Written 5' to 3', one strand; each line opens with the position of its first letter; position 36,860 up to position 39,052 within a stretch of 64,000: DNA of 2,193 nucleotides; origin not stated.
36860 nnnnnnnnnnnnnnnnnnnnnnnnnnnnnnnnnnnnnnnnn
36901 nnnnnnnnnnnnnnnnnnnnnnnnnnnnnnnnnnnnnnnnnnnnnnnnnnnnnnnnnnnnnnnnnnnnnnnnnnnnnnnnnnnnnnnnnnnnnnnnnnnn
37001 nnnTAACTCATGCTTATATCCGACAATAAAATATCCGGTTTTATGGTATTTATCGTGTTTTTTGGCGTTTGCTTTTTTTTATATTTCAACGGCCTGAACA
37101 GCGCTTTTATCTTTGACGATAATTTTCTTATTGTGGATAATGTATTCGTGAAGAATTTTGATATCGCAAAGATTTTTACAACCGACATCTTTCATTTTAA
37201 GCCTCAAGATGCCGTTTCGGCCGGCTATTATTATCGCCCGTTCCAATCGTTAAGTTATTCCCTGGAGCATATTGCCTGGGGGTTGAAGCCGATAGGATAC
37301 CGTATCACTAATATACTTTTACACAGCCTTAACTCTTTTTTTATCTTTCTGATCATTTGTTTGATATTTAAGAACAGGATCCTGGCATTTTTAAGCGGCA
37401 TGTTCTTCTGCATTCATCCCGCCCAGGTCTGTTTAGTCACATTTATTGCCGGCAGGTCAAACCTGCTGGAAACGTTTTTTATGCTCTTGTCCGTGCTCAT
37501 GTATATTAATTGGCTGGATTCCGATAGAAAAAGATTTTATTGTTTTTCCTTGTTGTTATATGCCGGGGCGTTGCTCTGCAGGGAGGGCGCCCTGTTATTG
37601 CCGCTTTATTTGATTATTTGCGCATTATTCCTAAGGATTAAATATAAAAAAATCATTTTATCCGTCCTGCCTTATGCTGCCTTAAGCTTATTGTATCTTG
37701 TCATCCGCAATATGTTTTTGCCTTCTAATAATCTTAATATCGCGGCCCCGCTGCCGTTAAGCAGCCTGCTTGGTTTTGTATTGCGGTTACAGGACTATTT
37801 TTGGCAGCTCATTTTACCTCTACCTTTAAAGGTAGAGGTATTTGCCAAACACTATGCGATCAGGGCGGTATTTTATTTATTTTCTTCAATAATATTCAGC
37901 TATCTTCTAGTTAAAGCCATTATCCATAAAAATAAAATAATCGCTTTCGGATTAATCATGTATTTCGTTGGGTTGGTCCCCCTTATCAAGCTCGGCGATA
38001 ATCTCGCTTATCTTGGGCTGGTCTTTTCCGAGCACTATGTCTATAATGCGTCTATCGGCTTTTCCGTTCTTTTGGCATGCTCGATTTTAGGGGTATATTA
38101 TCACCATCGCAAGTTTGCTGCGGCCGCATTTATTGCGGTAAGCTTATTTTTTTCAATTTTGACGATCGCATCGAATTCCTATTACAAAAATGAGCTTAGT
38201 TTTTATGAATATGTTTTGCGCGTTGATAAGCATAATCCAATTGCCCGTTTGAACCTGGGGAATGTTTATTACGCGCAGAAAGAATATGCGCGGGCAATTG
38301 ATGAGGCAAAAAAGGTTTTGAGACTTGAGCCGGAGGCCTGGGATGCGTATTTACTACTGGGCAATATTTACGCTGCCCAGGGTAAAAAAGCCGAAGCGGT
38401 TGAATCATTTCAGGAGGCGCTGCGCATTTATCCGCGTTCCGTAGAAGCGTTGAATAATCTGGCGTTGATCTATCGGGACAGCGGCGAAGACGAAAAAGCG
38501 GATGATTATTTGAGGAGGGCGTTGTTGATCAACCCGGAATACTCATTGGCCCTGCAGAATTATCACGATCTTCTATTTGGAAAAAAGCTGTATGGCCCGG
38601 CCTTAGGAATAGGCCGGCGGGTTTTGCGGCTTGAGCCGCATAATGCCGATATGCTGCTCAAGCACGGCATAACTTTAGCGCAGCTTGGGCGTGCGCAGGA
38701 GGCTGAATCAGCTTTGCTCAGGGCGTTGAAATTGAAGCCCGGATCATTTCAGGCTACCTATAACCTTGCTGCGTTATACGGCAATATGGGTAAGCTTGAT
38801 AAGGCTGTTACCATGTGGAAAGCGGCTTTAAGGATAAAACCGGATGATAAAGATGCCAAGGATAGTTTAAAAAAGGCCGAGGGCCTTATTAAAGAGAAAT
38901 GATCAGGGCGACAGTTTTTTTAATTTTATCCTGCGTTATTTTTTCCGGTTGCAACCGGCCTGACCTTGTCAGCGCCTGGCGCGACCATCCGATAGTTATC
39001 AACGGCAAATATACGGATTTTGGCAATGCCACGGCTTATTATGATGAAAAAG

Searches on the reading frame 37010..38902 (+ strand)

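Call 19: search_protein_families(library=pfam, proteins=[window:37010-38902:+], max_evalue=0.001)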
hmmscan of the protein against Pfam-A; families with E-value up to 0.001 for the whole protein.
window:37010-38902:+ (630 aa): 21 families
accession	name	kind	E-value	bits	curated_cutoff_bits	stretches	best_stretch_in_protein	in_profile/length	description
PF00515.34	TPR_1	-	3.4e-31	106.2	27.8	4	445-476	2-33/34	Tetratricopeptide repeat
PF07719.23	TPR_2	-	2.2e-29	99.5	27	3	445-476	2-33/34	Tetratricopeptide repeat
PF13181.12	TPR_8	-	4.3e-26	89.3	25.7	2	445-475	2-32/34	Tetratricopeptide repeat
PF13431.12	TPR_17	-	1.8e-22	78.1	24.4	2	569-600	2-33/34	Tetratricopeptide repeat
PF13414.12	TPR_11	-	2.5e-20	72.3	26.8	2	451-488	1-38/42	TPR repeat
PF14559.12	TPR_19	-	2.6e-20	73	25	3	556-618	1-63/68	Tetratricopeptide repeat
PF13432.12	TPR_16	-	3.8e-20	72.4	32.7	3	414-476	1-63/65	Tetratricopeptide repeat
PF13428.12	TPR_14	-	1.5e-18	65.8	23.5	1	444-485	1-42/44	Tetratricopeptide repeat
PF13374.12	TPR_10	-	1.8e-17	63.2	27.5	2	446-474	4-32/42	Tetratricopeptide repeat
PF13424.12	TPR_12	-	7.8e-17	61.7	30.1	2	447-505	6-72/77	Tetratricopeptide repeat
PF13176.12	TPR_7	-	8.6e-16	57.1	27.9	1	480-508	1-29/36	Tetratricopeptide repeat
PF13174.12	TPR_6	-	7.8e-14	51.7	26.3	1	445-477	1-33/33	Tetratricopeptide repeat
PF13371.12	TPR_9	-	4.6e-12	46.2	35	1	416-479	1-64/73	Tetratricopeptide repeat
PF12895.13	ANAPC3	-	6.6e-11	42.8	27.2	1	389-469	2-81/82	Anaphase-promoting complex, cyclosome, subunit 3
PF23914.1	TPR_CcmH_CycH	-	1.8e-10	41.3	42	1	437-509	43-118/158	Cytochrome c-type biogenesis protein H TPR domain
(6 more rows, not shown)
